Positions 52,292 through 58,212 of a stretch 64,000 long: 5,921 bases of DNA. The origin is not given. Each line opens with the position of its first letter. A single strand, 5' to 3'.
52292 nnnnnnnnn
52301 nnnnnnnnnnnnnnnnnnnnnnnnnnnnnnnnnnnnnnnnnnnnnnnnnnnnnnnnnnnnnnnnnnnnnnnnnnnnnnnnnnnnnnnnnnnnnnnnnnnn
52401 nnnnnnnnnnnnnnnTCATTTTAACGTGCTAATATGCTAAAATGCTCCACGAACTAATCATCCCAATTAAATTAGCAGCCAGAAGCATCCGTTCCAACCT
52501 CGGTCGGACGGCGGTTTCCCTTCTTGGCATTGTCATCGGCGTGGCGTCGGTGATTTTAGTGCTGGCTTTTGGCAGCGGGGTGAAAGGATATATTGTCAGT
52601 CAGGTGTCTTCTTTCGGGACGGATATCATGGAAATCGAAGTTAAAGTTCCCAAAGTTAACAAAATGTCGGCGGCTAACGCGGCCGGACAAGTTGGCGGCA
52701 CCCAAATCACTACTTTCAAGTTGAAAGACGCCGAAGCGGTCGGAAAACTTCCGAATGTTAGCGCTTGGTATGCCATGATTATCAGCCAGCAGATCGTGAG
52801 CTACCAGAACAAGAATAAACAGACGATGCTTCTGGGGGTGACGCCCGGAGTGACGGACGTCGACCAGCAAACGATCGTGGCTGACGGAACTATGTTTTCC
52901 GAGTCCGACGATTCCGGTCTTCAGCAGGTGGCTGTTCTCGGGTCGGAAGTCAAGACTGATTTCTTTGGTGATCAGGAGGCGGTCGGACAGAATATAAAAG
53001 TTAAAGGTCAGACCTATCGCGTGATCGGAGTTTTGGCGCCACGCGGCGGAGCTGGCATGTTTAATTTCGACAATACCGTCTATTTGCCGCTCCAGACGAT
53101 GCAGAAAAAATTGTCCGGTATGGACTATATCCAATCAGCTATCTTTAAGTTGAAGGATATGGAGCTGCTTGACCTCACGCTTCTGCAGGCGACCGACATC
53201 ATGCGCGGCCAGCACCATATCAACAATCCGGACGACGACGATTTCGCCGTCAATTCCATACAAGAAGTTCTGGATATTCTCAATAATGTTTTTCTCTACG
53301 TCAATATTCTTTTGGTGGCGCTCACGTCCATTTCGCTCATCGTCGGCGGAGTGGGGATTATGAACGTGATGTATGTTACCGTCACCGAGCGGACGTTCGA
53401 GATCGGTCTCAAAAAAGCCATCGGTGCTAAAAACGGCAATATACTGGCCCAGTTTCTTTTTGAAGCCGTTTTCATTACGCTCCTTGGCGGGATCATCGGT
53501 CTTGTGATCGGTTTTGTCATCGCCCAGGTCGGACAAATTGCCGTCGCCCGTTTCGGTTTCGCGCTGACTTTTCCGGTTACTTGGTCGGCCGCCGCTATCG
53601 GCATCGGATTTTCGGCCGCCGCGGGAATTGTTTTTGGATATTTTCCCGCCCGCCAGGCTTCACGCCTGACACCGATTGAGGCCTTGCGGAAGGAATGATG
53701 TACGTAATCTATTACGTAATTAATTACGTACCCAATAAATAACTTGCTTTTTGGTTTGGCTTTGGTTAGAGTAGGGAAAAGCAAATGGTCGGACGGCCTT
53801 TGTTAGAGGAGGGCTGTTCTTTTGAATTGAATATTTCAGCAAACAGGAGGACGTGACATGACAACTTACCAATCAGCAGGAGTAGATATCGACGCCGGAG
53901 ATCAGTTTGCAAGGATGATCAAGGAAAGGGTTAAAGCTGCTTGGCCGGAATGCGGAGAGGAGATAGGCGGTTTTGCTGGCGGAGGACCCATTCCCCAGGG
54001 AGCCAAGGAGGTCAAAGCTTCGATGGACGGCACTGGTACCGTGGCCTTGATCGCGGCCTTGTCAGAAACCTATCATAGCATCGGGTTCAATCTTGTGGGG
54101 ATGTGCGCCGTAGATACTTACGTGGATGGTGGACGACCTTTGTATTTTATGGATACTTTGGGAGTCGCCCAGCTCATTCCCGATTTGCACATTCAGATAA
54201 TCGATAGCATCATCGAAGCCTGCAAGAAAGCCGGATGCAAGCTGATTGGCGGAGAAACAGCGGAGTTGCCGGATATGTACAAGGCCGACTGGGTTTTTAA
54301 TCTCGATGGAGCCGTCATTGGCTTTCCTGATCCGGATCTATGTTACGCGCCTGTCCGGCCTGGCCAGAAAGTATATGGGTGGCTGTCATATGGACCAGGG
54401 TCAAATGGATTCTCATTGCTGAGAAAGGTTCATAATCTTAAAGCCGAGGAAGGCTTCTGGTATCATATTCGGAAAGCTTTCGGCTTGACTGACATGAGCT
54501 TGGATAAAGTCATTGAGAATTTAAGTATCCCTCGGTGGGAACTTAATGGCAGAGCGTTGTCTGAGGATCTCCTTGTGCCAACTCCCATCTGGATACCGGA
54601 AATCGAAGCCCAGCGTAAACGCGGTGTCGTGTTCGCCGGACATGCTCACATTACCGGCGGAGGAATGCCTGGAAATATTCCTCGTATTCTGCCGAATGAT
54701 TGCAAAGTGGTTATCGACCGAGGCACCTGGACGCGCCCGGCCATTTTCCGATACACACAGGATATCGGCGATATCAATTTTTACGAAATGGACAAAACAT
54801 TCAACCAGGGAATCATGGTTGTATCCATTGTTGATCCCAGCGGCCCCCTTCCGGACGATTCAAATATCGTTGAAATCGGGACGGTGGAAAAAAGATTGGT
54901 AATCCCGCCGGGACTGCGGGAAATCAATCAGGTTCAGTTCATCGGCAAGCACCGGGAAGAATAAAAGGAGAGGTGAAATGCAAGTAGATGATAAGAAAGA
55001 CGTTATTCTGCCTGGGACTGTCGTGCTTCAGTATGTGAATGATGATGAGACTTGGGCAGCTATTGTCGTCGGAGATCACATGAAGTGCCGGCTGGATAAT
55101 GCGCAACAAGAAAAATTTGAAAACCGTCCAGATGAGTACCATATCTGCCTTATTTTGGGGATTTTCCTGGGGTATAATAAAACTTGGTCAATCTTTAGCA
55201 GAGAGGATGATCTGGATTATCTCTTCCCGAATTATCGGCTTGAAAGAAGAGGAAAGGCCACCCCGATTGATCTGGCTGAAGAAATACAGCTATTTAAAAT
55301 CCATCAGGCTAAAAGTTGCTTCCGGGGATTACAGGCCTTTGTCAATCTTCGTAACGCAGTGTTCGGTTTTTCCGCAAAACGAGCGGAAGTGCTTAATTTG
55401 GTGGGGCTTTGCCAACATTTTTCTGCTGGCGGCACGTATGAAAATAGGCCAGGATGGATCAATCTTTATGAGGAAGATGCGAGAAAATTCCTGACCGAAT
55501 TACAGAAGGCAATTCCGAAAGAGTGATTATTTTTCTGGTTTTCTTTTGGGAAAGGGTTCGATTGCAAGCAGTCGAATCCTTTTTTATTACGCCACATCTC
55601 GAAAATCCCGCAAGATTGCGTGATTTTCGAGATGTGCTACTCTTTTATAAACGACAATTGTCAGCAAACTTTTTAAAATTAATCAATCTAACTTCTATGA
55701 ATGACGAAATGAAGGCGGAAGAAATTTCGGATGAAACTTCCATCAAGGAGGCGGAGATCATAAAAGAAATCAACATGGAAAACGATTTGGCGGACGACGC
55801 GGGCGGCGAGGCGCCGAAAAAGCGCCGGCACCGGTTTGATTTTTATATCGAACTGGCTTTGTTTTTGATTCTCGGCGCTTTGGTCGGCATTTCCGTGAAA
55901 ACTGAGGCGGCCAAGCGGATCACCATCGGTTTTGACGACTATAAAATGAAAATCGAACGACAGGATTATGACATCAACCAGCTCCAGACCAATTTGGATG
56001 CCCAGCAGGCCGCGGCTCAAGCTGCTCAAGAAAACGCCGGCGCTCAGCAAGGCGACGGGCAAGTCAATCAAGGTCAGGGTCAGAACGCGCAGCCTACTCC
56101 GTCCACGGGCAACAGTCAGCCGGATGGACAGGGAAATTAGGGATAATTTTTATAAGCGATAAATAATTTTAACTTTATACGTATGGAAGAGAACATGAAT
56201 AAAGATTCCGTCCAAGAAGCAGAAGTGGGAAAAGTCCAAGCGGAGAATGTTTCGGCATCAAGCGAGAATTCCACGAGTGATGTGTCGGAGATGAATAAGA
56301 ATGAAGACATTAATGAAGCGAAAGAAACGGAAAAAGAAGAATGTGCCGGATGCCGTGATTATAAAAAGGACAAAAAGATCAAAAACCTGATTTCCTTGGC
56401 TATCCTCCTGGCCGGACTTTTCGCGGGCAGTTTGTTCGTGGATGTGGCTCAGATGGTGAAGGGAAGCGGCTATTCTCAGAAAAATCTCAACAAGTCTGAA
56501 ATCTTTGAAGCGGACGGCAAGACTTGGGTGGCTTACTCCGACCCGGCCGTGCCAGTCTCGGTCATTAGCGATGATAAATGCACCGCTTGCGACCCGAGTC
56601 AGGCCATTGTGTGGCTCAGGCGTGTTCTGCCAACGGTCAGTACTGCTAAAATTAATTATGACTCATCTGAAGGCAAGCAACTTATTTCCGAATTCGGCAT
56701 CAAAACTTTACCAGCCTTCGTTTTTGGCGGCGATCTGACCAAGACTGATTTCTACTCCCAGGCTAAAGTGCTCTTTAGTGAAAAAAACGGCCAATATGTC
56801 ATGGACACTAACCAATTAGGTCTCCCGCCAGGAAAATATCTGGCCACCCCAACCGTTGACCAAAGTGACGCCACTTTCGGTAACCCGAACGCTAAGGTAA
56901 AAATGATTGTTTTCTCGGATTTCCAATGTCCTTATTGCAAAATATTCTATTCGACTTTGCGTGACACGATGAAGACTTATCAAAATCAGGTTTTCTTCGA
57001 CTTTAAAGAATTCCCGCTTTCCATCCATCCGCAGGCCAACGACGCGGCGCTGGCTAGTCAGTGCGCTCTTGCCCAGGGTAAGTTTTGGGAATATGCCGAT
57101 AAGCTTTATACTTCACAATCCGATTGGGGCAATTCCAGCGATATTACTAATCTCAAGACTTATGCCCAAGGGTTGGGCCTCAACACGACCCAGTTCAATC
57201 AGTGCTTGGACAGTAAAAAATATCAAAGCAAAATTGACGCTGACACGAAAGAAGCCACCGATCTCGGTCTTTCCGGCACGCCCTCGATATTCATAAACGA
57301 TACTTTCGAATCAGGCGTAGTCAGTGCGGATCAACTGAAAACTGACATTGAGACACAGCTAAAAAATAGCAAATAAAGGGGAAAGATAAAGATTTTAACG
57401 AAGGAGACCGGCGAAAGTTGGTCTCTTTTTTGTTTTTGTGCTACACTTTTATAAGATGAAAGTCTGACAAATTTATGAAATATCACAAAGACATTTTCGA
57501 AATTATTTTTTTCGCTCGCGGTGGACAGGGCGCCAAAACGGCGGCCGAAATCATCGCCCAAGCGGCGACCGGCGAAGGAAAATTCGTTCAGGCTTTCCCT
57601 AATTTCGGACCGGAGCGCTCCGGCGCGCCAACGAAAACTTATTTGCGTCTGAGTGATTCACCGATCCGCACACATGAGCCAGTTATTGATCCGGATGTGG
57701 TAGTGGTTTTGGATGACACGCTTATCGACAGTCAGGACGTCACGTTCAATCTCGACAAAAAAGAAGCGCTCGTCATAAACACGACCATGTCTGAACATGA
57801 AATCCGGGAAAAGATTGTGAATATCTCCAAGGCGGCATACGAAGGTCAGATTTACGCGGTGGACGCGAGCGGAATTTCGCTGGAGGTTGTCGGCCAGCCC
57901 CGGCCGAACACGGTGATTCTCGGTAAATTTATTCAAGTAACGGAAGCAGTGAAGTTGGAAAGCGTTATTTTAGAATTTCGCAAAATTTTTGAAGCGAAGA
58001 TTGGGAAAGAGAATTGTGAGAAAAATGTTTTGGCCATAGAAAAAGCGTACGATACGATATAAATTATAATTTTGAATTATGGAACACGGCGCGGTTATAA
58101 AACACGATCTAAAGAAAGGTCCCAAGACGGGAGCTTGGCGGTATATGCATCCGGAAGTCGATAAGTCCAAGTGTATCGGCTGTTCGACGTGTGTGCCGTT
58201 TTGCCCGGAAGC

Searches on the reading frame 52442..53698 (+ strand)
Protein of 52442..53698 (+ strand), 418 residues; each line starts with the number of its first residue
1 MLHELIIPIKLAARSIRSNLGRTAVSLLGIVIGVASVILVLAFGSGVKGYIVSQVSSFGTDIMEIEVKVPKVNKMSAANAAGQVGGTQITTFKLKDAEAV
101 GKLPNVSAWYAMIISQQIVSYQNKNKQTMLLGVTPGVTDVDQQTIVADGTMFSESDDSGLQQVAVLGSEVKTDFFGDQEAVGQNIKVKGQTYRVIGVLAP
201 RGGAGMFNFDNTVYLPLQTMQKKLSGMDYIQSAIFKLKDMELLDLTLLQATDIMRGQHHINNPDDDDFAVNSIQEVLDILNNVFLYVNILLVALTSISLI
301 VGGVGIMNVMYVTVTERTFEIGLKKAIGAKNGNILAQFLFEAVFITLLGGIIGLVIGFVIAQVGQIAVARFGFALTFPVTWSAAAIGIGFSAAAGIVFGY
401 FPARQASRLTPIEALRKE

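Call 76: search_protein_families(library=pfam, proteins=[window:52442-53698:+], max_evalue=0.0001)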
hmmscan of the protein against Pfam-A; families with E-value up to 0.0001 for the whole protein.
window:52442-53698:+ (418 aa): 2 families
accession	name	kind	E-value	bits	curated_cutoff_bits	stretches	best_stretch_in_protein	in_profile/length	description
PF12704.14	MacB_PCD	-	7.3e-38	131.4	27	1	23-242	1-196/207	MacB-like periplasmic core domain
PF02687.27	FtsX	-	2.3e-17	63.6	25.5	1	295-411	4-120/120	FtsX-like permease C-terminal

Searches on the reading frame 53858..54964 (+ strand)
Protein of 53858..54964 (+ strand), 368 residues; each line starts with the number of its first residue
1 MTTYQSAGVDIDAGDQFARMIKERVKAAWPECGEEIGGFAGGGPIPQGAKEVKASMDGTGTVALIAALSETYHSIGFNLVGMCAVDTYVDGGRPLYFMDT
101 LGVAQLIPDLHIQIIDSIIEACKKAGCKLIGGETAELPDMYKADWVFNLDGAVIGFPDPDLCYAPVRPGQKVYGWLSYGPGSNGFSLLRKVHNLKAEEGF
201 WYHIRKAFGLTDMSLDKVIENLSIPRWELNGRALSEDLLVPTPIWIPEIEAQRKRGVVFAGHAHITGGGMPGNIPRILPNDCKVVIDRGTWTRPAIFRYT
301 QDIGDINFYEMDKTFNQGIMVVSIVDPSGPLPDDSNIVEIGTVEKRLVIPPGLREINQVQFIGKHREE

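Call 76: search_protein_families(library=pfam, proteins=[window:53858-54964:+], max_evalue=0.0001)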
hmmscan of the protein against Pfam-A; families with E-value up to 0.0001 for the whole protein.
window:53858-54964:+ (368 aa): 2 families
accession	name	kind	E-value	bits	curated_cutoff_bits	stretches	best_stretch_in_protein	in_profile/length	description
PF00586.29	AIRS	-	4e-13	50.2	24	1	49-143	12-99/112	AIR synthase related protein, N-terminal domain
PF02769.27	AIRS_C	-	2.3e-09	38.1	23.1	1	167-327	1-122/156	AIR synthase related protein, C-terminal domain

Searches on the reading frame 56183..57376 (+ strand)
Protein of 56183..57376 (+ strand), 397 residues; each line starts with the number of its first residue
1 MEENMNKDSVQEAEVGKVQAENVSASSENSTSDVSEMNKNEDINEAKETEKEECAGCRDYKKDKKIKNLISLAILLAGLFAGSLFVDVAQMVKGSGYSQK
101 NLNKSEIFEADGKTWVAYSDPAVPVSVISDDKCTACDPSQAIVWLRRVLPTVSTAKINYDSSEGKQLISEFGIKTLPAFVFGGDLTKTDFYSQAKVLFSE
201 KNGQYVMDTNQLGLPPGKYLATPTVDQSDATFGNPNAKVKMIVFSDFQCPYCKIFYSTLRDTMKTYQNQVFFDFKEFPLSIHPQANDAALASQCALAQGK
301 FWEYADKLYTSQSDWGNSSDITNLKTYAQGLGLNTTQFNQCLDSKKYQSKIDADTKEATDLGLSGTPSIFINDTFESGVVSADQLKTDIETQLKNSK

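Call 76: search_protein_families(library=pfam, proteins=[window:56183-57376:+], max_evalue=0.0001)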
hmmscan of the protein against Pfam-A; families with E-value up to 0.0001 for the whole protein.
window:56183-57376:+ (397 aa): 3 families
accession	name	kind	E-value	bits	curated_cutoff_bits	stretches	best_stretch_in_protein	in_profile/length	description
PF13462.12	Thioredoxin_4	-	3.4e-28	99.3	23.2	1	229-390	5-164/165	Thioredoxin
PF01323.26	DSBA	-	1.3e-19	71.2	25.6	1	242-389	3-190/191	DSBA-like thioredoxin domain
PF13098.12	Thioredoxin_2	-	4.9e-06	27.3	27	0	236-383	4-98/104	Thioredoxin-like domain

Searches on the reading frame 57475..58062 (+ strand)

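Call 76: search_protein_families(library=pfam, proteins=[window:57475-58062:+], max_evalue=0.0001)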
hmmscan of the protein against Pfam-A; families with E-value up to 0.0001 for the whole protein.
window:57475-58062:+ (195 aa): 1 family
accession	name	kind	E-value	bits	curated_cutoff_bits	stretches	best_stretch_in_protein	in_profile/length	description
PF01558.24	POR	-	6.8e-36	124.5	27.4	1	16-193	1-173/173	Pyruvate ferredoxin/flavodoxin oxidoreductase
